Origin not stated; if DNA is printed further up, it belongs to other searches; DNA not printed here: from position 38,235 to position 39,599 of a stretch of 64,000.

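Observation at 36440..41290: Nonulosonic-acid sub-cluster in which PseB is followed by an RmlD-like reductase instead of the PseC aminotransferase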

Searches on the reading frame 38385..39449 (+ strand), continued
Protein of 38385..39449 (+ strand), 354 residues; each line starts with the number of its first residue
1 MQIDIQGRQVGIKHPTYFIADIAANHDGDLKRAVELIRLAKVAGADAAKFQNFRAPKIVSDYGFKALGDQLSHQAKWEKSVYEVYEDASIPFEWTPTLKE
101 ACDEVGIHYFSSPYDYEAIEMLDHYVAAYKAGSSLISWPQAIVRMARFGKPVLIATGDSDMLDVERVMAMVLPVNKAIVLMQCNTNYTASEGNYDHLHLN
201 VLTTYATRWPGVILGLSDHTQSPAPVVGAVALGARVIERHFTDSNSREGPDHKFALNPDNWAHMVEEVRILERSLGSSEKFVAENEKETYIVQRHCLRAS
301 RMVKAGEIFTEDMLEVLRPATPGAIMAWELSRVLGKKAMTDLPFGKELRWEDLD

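Call 47: find_encoding_contigs(protein=P0374, flank=8000, max_places=1)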
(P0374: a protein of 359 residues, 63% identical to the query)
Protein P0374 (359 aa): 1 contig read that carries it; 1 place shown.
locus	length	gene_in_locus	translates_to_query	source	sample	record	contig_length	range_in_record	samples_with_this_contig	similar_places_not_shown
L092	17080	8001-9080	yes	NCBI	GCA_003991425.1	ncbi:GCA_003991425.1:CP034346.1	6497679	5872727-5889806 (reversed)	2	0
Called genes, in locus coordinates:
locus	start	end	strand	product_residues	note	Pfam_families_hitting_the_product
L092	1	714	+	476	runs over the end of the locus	PF02465:FliD_N, PF07195:FliD_C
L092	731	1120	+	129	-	PF02561:FliS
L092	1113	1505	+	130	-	-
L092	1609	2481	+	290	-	PF00669:Flagellin_N, PF00700:Flagellin_C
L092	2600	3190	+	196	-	PF26154:DUF8042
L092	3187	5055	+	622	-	PF20157:Maf_flag10_N (weak), PF01973:MptE-like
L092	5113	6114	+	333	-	PF00106:adh_short (weak), PF01073:3Beta_HSD, PF01370:Epimerase, PF02719:Polysacc_synt_2, PF04321:RmlD_sub_bind, PF05368:NmrA (weak), PF16363:GDP_Man_Dehyd, PF13460:NAD_binding_10, +1 more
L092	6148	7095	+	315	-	PF01073:3Beta_HSD, PF01370:Epimerase, PF02719:Polysacc_synt_2, PF04321:RmlD_sub_bind, PF16363:GDP_Man_Dehyd, PF07993:NAD_binding_4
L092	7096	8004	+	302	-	PF01370:Epimerase, PF04321:RmlD_sub_bind, PF16363:GDP_Man_Dehyd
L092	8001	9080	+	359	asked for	PF03102:NeuB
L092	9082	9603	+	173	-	PF13302:Acetyltransf_3, PF13420:Acetyltransf_4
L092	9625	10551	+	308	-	PF00248:Aldo_ket_red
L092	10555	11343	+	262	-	PF00106:adh_short, PF01073:3Beta_HSD (weak), PF01370:Epimerase, PF02719:Polysacc_synt_2 (weak), PF08659:KR, PF13561:adh_short_C2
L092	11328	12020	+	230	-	PF02348:CTP_transf_3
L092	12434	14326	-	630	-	PF00535:Glycos_transf_2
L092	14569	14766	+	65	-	PF00313:CSD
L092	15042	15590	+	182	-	PF02482:Ribosomal_S30AE, PF16321:Ribosom_S30AE_C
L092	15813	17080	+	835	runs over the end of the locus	PF07517:SecA_DEAD, PF00270:DEAD (weak), PF01043:SecA_PP_bind, PF21090:P-loop_SecA, PF07516:SecA_SW, PF02810:SEC-C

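Call 48: find_encoding_contigs(protein=P0419, flank=8000, max_places=1)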
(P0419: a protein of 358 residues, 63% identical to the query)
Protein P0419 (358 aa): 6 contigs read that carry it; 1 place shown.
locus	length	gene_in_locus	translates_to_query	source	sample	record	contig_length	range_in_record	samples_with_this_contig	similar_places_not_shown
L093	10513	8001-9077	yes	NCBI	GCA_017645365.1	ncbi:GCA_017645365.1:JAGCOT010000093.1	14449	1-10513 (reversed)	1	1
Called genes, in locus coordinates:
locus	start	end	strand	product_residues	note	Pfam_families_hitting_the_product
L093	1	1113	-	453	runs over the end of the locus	PF00289:Biotin_carb_N, PF02786:CPSase_L_D2, PF07478:Dala_Dala_lig_C, PF02222:ATP-grasp, PF02785:Biotin_carb_C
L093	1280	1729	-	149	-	PF00364:Biotin_lipoyl, PF25984:BSH_YknX (faint)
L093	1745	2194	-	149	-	PF01220:DHquinase_II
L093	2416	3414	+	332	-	PF01073:3Beta_HSD, PF01370:Epimerase, PF02719:Polysacc_synt_2, PF04321:RmlD_sub_bind (weak), PF05368:NmrA, PF08659:KR (weak), PF13460:NAD_binding_10, PF16363:GDP_Man_Dehyd, +2 more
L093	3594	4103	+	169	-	PF02086:MethyltransfD12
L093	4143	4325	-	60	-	-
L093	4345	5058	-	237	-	PF27126:NmeDI_C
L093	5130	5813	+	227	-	PF01555:N6_N4_Mtase, PF01170:UPF0020, PF13847:Methyltransf_31 (weak), PF08241:Methyltransf_11 (faint), PF13649:Methyltransf_25 (faint), PF01555:N6_N4_Mtase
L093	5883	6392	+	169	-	-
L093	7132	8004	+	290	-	PF01370:Epimerase, PF04321:RmlD_sub_bind, PF16363:GDP_Man_Dehyd (weak), PF07993:NAD_binding_4 (faint)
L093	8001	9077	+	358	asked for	PF03102:NeuB, PF08666:SAF (weak)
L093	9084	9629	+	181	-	PF13302:Acetyltransf_3, PF13420:Acetyltransf_4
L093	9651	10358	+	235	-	PF02348:CTP_transf_3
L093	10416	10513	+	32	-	?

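Call 49: search_protein_families(library=ncbifam, proteins=[L086:7399-8361:+, L086:8386-9120:+, L086:9124-10017:+, L086:10001-11083:+, L086:11070-11585:+, L086:11591-12637:+, L086:13065-14216:+, L092:6148-7095:+, L092:9625-10551:+, L092:10555-11343:+], max_evalue=0.00001)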
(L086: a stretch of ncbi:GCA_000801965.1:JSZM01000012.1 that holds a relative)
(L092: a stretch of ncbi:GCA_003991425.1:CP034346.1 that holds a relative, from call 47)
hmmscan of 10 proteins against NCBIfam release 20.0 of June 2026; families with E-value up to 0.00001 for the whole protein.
L086:7399-8361:+ (320 aa): 26 families (the best 25 are shown)
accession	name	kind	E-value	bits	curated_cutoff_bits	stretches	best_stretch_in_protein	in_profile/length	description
TIGR03589.1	PseB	equivalog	4.1e-164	545.2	407.75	1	5-319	3-323/324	UDP-N-acetylglucosamine 4,6-dehydratase (inverting)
TIGR04130.1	FnlA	equivalog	8e-78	261.7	730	1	5-319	3-324/337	UDP-N-acetylglucosamine 4,6-dehydratase/5-epimerase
TIGR04180.1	EDH_00030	hypoth_equivalog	2e-16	59.9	475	1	9-128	1-123/297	NAD-dependent 4,6-dehydratase LegB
TIGR01181.1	dTDP_gluc_dehyt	equivalog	3.3e-16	59.3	365.1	1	9-133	2-132/321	dTDP-glucose 4,6-dehydratase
TIGR01179.1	galE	equivalog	3.5e-15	55.7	262.3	1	9-173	2-180/332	UDP-glucose 4-epimerase GalE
TIGR03466.1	HpnA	hypoth_equivalog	9.7e-15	54.3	367.65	1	8-128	2-115/327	hopanoid-associated sugar epimerase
NF041293.1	G6PDh_Azf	equivalog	2.8e-13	49.9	400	1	7-130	3-119/252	NAD-dependent glucose-6-phosphate dehydrogenase Azf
TIGR01214.1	rmlD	equivalog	2.3e-12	46.6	224.05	1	8-174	1-155/285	dTDP-4-dehydrorhamnose reductase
TIGR02197.1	heptose_epim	equivalog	1.2e-11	44.3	274.6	1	9-173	1-174/316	ADP-glyceromanno-heptose 6-epimerase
NF042422.1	oxyalk_red_OleD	equivalog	2.5e-11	43.5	580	1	9-128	3-116/329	2-alkyl-3-oxoalkanoate reductase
TIGR02622.1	CDP_4_6_dhtase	equivalog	5.4e-11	42.2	278.45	1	5-130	3-133/352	CDP-glucose 4,6-dehydratase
NF042423.1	oxyalk_red_Shew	equivalog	1.3e-10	40.9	580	1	7-127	9-119/331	2-alkyl-3-oxoalkanoate reductase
NF052578.1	StrlDmthSdmBMthl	equivalog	5.2e-09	36.3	600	1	8-129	2-116/328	sterol demethylase protein SdmB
NF006118.0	PRK08264.1-4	subfamily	2.1e-08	34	279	1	3-89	2-89/244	SDR family oxidoreductase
NF007956.0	PRK10675.1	subfamily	4.4e-08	32.6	394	1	9-125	3-123/338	UDP-glucose 4-epimerase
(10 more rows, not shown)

L086:8386-9120:+ (244 aa): 8 families
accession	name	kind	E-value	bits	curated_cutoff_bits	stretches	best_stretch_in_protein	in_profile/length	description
NF003952.0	PRK05450.1-5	subfamily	3.3e-21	75.6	193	1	1-122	1-123/250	3-deoxy-manno-octulosonate cytidylyltransferase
NF009905.0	PRK13368.1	subfamily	2.1e-20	73.1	255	1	1-123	1-122/243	3-deoxy-manno-octulosonate cytidylyltransferase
NF003950.0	PRK05450.1-3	subfamily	2.9e-17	62.8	234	1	1-184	1-186/248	3-deoxy-manno-octulosonate cytidylyltransferase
NF003948.0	PRK05450.1-1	equivalog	2.4e-13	49.9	281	1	2-124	5-128/248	3-deoxy-manno-octulosonate cytidylyltransferase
TIGR00466.1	kdsB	equivalog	1e-11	44.7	155.2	1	1-113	1-114/241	3-deoxy-manno-octulosonate cytidylyltransferase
NF001457.0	PRK00317.1-3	equivalog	3.8e-10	39.6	164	1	19-163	19-157/200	molybdenum cofactor guanylyltransferase MobA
TIGR03584.1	PseF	equivalog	4e-10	39.7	205.7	1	4-61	1-55/222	pseudaminic acid cytidylyltransferase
TIGR00454.1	TIGR00454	hypoth_equivalog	2.9e-07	30.6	174.7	1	14-118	12-117/183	TIGR00454 family protein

L086:9124-10017:+ (297 aa): 5 families
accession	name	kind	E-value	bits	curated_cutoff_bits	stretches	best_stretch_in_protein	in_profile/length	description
TIGR01214.1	rmlD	equivalog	1.7e-45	155.3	224.05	1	3-243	2-237/285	dTDP-4-dehydrorhamnose reductase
NF007440.0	PRK09987.1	equivalog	2.3e-14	53.4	308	1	1-190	1-186/299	dTDP-4-dehydrorhamnose reductase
TIGR01777.1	yfcH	hypoth_equivalog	3.7e-10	39.9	207.35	1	4-238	2-246/292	TIGR01777 family oxidoreductase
NF005754.0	PRK07578.1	equivalog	3.9e-07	30.2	167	1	1-71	1-70/200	short chain dehydrogenase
TIGR01179.1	galE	equivalog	1.3e-06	27.5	262.3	1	23-146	35-162/332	UDP-glucose 4-epimerase GalE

L086:10001-11083:+ (360 aa): 2 families
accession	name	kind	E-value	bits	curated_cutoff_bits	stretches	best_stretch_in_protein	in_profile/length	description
TIGR03569.1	NeuB_NnaB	equivalog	5e-77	259.2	399.65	1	20-347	1-325/329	N-acetylneuraminate synthase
TIGR03586.1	PseI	equivalog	7.5e-62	209.4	340.25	1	20-324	2-302/327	pseudaminic acid synthase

L086:11070-11585:+ (171 aa): 2 families
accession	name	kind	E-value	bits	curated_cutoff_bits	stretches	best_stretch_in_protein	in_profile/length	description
TIGR03585.1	PseH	equivalog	5.5e-19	68.8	93.1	1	9-167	3-155/156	UDP-4-amino-4,6-dideoxy-N-acetyl-beta-L-altrosamine N-acetyltransferase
NF011709.0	PRK15130.1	equivalog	2.3e-12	47.1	218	1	5-165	5-160/186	spermidine N1-acetyltransferase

L086:11591-12637:+ (348 aa): 2 families
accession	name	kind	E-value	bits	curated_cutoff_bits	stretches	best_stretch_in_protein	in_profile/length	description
TIGR01983.1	UbiG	equivalog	2.4e-08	33.6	102.95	1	131-224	45-141/228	bifunctional 2-polyprenyl-6-hydroxyphenol methylase/3-demethylubiquinol 3-O-methyltransferase UbiG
NF049952.1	23rRNACMtaseTlyA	equivalog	6.9e-06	25.7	250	0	116-204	56-144/236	23S rRNA (cytidine-2'-O)-methyltransferase TlyA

L086:13065-14216:+ (383 aa): 0 families

L092:6148-7095:+ (315 aa): 22 families
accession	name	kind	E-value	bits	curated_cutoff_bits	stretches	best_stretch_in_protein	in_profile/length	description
TIGR01181.1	dTDP_gluc_dehyt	equivalog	1.8e-53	181.7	365.1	1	2-310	1-312/321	dTDP-glucose 4,6-dehydratase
TIGR04180.1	EDH_00030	hypoth_equivalog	7.9e-50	169.6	475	1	3-296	1-296/297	NAD-dependent 4,6-dehydratase LegB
TIGR01179.1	galE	equivalog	1.4e-48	165.5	262.3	1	2-310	1-326/332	UDP-glucose 4-epimerase GalE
NF007490.0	PRK10084.1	subfamily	5.6e-38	130.9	649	1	1-309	1-334/361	dTDP-glucose 4,6-dehydratase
NF007582.0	PRK10217.1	equivalog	1.7e-36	126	698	1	2-309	3-331/355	dTDP-glucose 4,6-dehydratase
TIGR02622.1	CDP_4_6_dhtase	equivalog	8.6e-26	90.9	278.45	1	2-165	6-172/352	CDP-glucose 4,6-dehydratase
NF007956.0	PRK10675.1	subfamily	4.4e-25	88.5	394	1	1-309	1-329/338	UDP-glucose 4-epimerase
TIGR02197.1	heptose_epim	equivalog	3e-23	82.5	274.6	1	3-309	1-313/316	ADP-glyceromanno-heptose 6-epimerase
NF008872.0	PRK11908.1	equivalog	8.5e-20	71.1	294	1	2-305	3-331/349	bifunctional UDP-4-keto-pentose/UDP-xylose synthase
NF047922.1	GDPFucSynFcl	equivalog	1.7e-19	70.5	500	1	96-308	79-300/308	GDP-L-fucose synthase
TIGR01472.1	gmd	equivalog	3e-19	69.4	415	1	4-171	4-179/342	GDP-mannose 4,6-dehydratase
NF005998.1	PRK08125.1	equivalog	4.1e-19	68.4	777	1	2-305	317-645/649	bifunctional UDP-4-amino-4-deoxy-L-arabinose formyltransferase/UDP-glucuronic acid oxidase ArnA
NF011728.1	PRK15181.1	equivalog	1.1e-18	67.4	760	1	3-309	18-337/348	Vi polysaccharide biosynthesis UDP-N-acetylglucosaminuronic acid C-4 epimerase TviC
NF043036.1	ErythonDh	equivalog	7.7e-17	61.5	325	1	1-174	1-183/321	D-erythronate dehydrogenase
NF042422.1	oxyalk_red_OleD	equivalog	9e-17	61.4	580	1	1-228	1-213/329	2-alkyl-3-oxoalkanoate reductase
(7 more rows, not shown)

L092:9625-10551:+ (308 aa): 8 families
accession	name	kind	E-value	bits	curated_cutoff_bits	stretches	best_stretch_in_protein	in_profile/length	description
NF011432.0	PRK14863.1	equivalog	6.4e-31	108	244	1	2-271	7-260/292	bifunctional regulator KidO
NF049922.1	MethglyxlRedYdjG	equivalog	8.1e-21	74.4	550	1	2-218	15-235/326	NADH-dependent methylglyoxal reductase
NF008598.0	PRK11565.1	equivalog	2.2e-11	43.4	425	1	24-208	26-192/275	2,5-didehydrogluconate reductase DkgA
NF007695.0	PRK10376.1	subfamily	2.7e-10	39.8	280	1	21-198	34-208/290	oxidoreductase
NF007388.0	PRK09912.1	subfamily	1.1e-08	34.4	448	1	30-211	47-231/346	L-glyceraldehyde 3-phosphate reductase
NF008377.0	PRK11172.1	equivalog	1.3e-08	34.4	327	1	26-166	16-142/267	2,5-didehydrogluconate reductase DkgB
TIGR01293.1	Kv_beta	subfamily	5.6e-08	32.2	365.4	0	25-162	30-161/319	voltage-dependent potassium channel subunit beta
NF007912.0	PRK10625.1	equivalog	5.8e-08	32.5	415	0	233-289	279-334/346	NADP(H)-dependent aldo-keto reductase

L092:10555-11343:+ (262 aa): 226 families (the best 25 are shown)
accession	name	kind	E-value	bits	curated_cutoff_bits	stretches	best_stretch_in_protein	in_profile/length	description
NF052558.1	MBtsdlDhBudC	equivalog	8.3e-53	179.5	270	1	9-262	2-244/250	meso-2,3-butanediol dehydrogenase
NF006070.0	PRK08213.1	subfamily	2.1e-52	178.2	279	1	3-261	5-258/259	gluconate 5-dehydrogenase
NF004791.0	PRK06138.1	equivalog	3.6e-49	167.3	312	1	7-262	2-252/252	SDR family oxidoreductase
NF004197.0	PRK05653.1-1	equivalog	7e-48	163.4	332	1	8-259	5-246/249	3-oxoacyl-ACP reductase FabG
TIGR01830.1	3oxo_ACP_reduc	equivalog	4.4e-47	160.8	297.75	1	14-258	2-237/239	3-oxoacyl-[acyl-carrier-protein] reductase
NF005711.0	PRK07523.1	subfamily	1.6e-46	159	413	1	1-261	1-253/255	SDR family oxidoreductase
NF004778.0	PRK06124.1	equivalog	4.5e-46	157.3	303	1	4-261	5-254/256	SDR family oxidoreductase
NF005559.1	PRK07231.1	subfamily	4.1e-45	154.2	215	1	8-260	2-248/249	glucose 1-dehydrogenase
NF009466.0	PRK12826.1-2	subfamily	5e-45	153.9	222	1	10-259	3-244/248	3-oxoacyl-ACP reductase FabG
NF006366.0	PRK08589.1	equivalog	1.2e-44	152.6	386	1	8-261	4-254/272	SDR family oxidoreductase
NF006693.0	PRK09242.1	equivalog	3e-44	151.1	328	1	1-261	1-255/258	SDR family oxidoreductase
NF006619.0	PRK09186.1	equivalog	4.2e-44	151.1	255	1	8-260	2-255/256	oxidoreductase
NF004198.0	PRK05653.1-3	equivalog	8.9e-44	149.8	296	1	8-259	5-246/248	3-oxoacyl-ACP reductase FabG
NF005067.0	PRK06484.1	equivalog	5.3e-43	147.3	713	1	10-261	9-253/524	short chain dehydrogenase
NF004774.0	PRK06114.1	equivalog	1.3e-42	145.9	360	1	2-262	8-262/262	SDR family oxidoreductase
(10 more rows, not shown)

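Call 53: list_cluster_members(proteins=[P0138, P0139, P0141, P0145, P0146, P0147, P0148, P0153, P0155, P0156])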
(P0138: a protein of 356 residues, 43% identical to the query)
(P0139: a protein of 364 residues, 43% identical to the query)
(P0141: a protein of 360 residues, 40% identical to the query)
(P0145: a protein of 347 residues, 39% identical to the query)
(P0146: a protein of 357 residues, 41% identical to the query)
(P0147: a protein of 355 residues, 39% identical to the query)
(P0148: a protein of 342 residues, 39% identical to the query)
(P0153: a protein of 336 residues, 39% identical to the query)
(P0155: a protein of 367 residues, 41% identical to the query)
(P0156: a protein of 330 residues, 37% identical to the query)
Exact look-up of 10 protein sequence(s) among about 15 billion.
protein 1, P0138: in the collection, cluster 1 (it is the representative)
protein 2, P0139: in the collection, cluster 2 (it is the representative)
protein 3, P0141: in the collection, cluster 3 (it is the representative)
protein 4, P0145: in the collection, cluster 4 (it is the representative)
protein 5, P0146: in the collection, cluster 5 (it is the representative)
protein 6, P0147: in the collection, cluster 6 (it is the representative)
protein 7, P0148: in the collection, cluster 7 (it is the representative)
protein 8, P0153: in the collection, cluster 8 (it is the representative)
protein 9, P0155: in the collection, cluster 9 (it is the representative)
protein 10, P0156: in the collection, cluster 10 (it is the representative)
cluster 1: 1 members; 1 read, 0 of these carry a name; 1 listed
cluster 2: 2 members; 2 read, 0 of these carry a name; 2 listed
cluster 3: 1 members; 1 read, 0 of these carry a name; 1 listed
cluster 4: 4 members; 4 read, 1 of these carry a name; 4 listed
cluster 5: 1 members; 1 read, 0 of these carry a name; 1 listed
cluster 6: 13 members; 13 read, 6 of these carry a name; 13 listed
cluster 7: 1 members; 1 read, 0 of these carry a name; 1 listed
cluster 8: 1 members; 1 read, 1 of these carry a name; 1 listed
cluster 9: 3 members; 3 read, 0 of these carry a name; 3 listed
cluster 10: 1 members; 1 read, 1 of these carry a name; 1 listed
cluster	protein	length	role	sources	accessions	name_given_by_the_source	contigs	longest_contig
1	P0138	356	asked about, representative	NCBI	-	-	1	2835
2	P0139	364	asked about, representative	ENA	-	-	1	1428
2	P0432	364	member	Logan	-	-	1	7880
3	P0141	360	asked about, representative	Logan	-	-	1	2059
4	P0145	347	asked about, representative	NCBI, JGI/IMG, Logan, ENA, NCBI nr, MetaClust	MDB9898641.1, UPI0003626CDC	N-acetylneuraminate synthase family protein [Gammaproteobacteria bacterium] | status=active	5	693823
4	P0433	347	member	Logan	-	-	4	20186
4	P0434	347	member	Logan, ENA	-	-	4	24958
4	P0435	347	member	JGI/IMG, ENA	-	-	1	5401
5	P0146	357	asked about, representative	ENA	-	-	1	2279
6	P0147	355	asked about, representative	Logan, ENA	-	-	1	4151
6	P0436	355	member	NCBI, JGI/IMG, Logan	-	sialic acid synthase SpsE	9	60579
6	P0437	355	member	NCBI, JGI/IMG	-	sialic acid synthase SpsE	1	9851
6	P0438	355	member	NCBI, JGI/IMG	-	sialic acid synthase SpsE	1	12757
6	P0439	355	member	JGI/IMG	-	N-acetylneuraminate synthase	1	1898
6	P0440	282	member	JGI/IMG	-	N-acetylneuraminate synthase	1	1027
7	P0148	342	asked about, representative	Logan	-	-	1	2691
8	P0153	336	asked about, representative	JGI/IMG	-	N-acetylneuraminate synthase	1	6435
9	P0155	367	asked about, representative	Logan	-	-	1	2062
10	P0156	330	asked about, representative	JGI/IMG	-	N-acetylneuraminate synthase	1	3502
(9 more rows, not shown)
